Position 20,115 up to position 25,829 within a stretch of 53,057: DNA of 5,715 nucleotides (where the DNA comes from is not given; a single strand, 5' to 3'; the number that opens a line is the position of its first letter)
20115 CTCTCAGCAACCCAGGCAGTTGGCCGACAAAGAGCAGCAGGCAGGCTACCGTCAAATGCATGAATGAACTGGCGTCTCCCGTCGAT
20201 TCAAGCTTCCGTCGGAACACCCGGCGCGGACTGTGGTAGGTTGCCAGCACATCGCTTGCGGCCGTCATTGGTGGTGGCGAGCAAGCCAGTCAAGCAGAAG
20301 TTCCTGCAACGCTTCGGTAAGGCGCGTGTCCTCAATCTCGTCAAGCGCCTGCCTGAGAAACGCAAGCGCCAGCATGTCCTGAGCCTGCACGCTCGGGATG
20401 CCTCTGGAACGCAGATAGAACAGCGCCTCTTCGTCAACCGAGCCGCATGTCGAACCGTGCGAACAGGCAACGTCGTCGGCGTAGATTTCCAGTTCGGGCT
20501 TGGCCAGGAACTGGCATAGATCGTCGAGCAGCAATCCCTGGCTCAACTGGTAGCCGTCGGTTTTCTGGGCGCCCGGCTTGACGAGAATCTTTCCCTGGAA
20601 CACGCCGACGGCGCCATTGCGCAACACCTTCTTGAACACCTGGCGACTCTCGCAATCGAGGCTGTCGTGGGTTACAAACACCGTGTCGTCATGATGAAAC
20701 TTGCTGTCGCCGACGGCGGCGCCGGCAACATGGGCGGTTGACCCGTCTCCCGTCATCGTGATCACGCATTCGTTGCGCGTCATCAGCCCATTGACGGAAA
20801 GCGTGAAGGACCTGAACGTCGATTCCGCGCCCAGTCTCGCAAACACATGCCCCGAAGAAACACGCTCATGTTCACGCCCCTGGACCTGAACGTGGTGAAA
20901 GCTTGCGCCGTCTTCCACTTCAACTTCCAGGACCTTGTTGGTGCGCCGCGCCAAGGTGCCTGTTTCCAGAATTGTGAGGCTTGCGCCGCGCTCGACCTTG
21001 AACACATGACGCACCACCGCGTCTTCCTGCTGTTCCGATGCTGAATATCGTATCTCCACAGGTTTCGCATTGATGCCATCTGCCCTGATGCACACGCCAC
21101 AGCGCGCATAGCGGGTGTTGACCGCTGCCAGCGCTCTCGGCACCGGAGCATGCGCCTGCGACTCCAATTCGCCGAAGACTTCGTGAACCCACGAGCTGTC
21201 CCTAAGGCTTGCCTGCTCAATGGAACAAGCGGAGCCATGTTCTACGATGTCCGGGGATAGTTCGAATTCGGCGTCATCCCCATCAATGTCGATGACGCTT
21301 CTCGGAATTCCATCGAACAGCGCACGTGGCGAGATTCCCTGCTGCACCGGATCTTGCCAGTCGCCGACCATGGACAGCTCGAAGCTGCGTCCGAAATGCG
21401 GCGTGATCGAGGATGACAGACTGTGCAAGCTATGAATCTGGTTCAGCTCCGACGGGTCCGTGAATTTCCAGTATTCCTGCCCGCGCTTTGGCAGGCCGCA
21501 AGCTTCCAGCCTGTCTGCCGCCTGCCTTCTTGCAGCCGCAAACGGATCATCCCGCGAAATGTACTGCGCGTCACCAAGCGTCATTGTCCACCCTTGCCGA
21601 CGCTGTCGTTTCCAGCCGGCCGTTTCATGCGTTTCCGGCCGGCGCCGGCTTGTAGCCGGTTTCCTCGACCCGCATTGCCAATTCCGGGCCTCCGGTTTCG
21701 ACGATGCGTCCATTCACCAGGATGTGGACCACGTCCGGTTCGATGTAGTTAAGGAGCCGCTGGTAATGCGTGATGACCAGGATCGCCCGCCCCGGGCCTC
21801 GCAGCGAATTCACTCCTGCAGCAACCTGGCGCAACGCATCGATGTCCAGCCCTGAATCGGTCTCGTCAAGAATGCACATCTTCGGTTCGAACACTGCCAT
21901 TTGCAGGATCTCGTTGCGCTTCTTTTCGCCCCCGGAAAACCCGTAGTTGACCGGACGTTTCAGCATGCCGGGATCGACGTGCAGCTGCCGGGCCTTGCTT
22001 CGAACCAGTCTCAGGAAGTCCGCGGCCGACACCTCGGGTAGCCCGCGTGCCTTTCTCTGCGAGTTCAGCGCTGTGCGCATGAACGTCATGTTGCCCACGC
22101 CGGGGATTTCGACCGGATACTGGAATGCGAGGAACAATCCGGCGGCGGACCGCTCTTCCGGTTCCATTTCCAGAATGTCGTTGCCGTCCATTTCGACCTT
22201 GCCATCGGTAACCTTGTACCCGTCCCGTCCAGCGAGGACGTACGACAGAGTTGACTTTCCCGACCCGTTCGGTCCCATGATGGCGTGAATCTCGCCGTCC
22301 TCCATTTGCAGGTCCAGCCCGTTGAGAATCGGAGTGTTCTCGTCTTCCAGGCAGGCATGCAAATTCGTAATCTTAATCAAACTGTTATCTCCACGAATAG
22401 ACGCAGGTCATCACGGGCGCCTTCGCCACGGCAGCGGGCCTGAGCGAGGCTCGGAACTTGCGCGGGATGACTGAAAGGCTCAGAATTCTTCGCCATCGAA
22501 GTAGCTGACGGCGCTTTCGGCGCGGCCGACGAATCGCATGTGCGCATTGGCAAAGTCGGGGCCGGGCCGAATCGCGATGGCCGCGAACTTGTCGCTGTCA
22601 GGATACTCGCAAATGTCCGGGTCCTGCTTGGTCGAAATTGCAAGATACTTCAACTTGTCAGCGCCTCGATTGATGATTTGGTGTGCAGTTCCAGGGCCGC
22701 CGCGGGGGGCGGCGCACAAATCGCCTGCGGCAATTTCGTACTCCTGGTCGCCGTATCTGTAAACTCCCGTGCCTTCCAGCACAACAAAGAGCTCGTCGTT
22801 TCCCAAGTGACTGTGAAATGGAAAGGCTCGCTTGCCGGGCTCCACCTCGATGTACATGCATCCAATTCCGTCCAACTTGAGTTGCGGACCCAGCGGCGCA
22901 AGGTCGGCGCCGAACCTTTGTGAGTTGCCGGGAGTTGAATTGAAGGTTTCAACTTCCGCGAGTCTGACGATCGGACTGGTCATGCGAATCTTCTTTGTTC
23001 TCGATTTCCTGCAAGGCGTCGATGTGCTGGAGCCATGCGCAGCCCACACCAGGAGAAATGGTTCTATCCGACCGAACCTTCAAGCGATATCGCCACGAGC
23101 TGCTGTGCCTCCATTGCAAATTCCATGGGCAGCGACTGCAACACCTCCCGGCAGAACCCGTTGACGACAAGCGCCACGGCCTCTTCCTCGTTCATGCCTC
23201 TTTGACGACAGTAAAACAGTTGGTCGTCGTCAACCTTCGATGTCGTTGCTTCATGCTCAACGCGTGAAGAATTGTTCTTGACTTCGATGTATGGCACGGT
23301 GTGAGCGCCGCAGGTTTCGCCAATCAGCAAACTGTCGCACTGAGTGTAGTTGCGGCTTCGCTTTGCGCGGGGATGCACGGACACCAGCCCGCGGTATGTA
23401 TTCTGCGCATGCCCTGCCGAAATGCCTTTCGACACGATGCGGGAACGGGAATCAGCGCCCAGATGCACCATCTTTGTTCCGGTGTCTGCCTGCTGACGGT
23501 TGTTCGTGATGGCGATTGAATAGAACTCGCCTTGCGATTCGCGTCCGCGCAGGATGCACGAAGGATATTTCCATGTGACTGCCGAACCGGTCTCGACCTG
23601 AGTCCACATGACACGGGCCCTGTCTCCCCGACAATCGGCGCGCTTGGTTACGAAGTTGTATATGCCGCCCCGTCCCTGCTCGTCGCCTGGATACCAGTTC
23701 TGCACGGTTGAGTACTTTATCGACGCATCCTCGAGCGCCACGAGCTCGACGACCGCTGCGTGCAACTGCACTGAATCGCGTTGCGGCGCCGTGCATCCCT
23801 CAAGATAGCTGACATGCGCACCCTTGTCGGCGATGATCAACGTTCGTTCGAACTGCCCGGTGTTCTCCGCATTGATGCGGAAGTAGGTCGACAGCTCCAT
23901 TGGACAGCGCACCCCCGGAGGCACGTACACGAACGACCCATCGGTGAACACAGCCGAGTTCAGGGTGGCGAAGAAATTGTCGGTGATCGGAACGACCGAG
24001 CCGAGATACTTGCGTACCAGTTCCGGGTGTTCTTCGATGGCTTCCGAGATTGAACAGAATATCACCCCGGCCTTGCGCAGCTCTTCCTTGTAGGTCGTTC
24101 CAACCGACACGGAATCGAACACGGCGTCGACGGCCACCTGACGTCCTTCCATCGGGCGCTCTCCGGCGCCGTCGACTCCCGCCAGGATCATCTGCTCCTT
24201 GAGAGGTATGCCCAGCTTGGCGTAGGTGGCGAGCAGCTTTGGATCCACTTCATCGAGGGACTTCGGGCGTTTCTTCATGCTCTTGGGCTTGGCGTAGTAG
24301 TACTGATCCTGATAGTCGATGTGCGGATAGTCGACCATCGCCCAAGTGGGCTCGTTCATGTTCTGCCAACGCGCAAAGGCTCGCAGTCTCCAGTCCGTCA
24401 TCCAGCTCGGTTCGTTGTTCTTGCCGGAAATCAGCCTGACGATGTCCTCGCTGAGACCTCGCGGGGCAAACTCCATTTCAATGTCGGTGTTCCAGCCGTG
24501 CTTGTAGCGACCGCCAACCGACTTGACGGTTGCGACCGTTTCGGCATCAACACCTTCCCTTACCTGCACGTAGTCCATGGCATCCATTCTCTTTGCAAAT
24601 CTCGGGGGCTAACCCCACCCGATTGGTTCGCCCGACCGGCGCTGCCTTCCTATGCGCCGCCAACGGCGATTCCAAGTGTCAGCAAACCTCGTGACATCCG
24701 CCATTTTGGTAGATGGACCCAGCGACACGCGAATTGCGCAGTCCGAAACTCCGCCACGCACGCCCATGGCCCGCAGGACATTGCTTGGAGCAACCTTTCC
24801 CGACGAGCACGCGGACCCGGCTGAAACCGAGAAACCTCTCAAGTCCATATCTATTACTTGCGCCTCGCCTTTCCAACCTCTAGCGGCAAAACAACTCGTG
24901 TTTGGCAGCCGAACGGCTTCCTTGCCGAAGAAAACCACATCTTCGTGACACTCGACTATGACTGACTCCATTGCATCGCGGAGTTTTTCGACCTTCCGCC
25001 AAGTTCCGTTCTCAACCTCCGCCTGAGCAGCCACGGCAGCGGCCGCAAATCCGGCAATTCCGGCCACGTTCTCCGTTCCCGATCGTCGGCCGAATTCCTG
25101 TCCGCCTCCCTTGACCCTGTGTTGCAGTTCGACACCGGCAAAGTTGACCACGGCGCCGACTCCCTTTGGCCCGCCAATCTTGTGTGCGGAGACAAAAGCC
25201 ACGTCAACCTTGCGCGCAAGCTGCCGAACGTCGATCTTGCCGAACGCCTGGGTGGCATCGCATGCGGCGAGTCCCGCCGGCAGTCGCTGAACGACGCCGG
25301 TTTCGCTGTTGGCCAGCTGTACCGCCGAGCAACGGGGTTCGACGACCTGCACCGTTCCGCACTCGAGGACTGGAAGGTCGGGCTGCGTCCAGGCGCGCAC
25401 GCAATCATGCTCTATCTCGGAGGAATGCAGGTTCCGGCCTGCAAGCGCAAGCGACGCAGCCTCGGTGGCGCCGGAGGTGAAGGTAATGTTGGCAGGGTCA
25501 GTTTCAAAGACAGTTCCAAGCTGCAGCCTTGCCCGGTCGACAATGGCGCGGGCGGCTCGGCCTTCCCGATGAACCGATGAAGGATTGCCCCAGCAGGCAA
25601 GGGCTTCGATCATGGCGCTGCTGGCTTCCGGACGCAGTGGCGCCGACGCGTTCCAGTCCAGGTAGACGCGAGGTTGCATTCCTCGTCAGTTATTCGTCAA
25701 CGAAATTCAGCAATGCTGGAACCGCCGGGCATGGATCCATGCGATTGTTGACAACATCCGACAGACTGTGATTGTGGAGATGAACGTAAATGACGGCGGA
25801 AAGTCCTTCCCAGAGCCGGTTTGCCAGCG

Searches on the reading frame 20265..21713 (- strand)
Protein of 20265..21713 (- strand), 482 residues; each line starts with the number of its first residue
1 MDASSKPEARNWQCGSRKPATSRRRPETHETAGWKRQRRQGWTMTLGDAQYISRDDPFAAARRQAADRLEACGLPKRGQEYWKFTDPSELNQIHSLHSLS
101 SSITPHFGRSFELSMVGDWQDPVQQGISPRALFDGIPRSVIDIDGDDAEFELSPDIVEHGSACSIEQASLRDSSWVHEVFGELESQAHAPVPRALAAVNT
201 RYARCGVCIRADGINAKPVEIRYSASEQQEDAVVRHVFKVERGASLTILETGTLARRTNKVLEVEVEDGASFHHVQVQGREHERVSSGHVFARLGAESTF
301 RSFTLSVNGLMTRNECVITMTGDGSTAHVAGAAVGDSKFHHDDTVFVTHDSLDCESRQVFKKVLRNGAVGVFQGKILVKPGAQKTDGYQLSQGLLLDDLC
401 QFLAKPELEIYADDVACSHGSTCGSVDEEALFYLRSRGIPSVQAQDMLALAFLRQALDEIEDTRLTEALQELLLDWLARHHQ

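Call 10: search_protein_families(library=pfam, proteins=[window:20265-21713:-], max_evalue=0.001)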
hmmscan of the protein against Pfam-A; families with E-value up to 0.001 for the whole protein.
window:20265-21713:- (482 aa): 1 family
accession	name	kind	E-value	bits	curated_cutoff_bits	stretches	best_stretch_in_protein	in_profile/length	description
PF01458.23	SUFBD_core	-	8.7e-67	225.4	27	1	228-452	6-232/232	SUF system FeS cluster assembly, SufBD core domain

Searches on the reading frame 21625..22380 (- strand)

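Call 10: search_protein_families(library=pfam, proteins=[window:21625-22380:-], max_evalue=0.001)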
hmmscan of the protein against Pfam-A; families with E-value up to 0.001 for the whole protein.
window:21625-22380:- (251 aa): 2 families
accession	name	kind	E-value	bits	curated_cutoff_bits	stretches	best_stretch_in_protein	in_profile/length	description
PF00005.33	ABC_tran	-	9.3e-20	72.1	25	1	19-174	1-135/137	ABC transporter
PF02463.25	SMC_N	-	8.5e-07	29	40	1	30-212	25-204/220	RecF/RecN/SMC N terminal domain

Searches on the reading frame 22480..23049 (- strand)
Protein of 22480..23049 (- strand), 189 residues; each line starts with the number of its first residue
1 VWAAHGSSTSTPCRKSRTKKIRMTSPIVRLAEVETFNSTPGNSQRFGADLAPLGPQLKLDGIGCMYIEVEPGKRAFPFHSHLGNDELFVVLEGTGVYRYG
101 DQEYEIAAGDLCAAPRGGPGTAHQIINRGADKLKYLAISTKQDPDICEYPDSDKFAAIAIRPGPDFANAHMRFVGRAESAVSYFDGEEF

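Call 10: search_protein_families(library=pfam, proteins=[window:22480-23049:-], max_evalue=0.001)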
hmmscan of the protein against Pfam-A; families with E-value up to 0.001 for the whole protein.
window:22480-23049:- (189 aa): 2 families
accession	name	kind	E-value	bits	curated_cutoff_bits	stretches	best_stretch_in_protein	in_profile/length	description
PF07883.17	Cupin_2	-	1.4e-15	57.2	27.2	1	66-138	2-69/70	Cupin domain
PF02311.25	AraC_binding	-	2.4e-05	24.5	21.1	1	72-125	12-64/135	AraC-like ligand binding domain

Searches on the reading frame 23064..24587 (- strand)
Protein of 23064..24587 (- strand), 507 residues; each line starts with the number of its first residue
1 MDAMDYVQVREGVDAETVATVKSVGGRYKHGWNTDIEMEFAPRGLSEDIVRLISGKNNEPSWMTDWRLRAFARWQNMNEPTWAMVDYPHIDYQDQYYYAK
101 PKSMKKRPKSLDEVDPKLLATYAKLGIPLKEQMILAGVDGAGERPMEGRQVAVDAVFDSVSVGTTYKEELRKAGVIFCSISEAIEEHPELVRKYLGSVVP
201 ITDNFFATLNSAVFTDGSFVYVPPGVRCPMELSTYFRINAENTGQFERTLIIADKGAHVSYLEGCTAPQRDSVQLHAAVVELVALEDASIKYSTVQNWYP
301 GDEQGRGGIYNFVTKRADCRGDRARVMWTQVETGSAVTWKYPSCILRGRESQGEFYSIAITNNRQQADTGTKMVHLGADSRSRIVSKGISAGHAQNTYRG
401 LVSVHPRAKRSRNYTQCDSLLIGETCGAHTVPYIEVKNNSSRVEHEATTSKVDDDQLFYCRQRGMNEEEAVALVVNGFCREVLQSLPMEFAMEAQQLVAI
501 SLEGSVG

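Call 10: search_protein_families(library=pfam, proteins=[window:23064-24587:-], max_evalue=0.001)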
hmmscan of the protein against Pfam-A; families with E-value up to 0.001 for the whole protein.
window:23064-24587:- (507 aa): 2 families
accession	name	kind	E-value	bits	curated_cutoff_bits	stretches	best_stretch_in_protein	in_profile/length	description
PF01458.23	SUFBD_core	-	4.7e-79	265.5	27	1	236-478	1-232/232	SUF system FeS cluster assembly, SufBD core domain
PF19295.5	SufBD_N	-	5e-12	46.2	23.5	1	166-228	105-166/172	SufBD protein N-terminal region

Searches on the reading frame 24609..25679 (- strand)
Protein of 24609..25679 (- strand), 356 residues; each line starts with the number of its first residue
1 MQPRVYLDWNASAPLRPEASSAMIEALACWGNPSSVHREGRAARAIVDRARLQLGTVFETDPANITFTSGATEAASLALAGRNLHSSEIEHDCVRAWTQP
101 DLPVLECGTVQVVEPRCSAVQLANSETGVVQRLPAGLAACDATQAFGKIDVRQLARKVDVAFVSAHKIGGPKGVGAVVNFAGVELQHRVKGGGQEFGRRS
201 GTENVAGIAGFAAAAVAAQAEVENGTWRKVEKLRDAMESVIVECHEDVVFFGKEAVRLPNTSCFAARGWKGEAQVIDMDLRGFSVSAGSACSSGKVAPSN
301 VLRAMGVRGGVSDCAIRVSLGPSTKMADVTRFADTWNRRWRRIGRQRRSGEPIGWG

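Call 10: search_protein_families(library=pfam, proteins=[window:24609-25679:-], max_evalue=0.001)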
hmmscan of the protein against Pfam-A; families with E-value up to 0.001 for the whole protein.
window:24609-25679:- (356 aa): 1 family
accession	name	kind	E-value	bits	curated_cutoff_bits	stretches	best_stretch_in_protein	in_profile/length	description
PF00266.25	Aminotran_5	-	4.9e-29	101.9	21.5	2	124-332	149-371/371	Aminotransferase class-V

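Call 65: search_protein_families(library=padloc, proteins=[window:24609-25679:-], max_evalue=0.001)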
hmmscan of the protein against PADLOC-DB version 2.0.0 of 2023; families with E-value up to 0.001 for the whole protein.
window:24609-25679:- (356 aa): 2 families
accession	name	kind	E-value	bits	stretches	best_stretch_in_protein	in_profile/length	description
PDLC02759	SspA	-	3.7e-70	235.1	2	120-338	142-368/374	SspA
PDLC02657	DndA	-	4.4e-67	225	2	120-334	144-366/372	DndA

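Call 66: search_protein_families(library=ncbifam, proteins=[window:24609-25679:-], max_evalue=0.00001)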
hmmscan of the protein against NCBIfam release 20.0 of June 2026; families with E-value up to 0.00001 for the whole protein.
window:24609-25679:- (356 aa): 7 families
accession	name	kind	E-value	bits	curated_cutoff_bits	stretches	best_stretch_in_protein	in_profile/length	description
TIGR03402.1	FeS_nifS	equivalog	2.6e-64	217.3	530.75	2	139-333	170-363/379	cysteine desulfurase NifS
NF010611.0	PRK14012.1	equivalog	4.6e-48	164.1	548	2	137-335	178-374/406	IscS subfamily cysteine desulfurase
TIGR02006.1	IscS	equivalog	7.8e-47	160.2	643.2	2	135-330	172-365/402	IscS subfamily cysteine desulfurase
TIGR03235.1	DNA_S_dndA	equivalog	1.4e-46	159.5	480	2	139-320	172-353/353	cysteine desulfurase DndA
NF002806.0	PRK02948.1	subfamily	7e-46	156.9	304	2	118-342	142-374/381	IscS subfamily cysteine desulfurase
TIGR03403.1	nifS_epsilon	equivalog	5.9e-44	150.4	587.7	1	135-335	170-368/382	NifS family cysteine desulfurase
TIGR01977.1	am_tr_V_EF2568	hypoth_equivalog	4.4e-07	29.2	377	0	5-94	1-99/376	cysteine desulfurase family protein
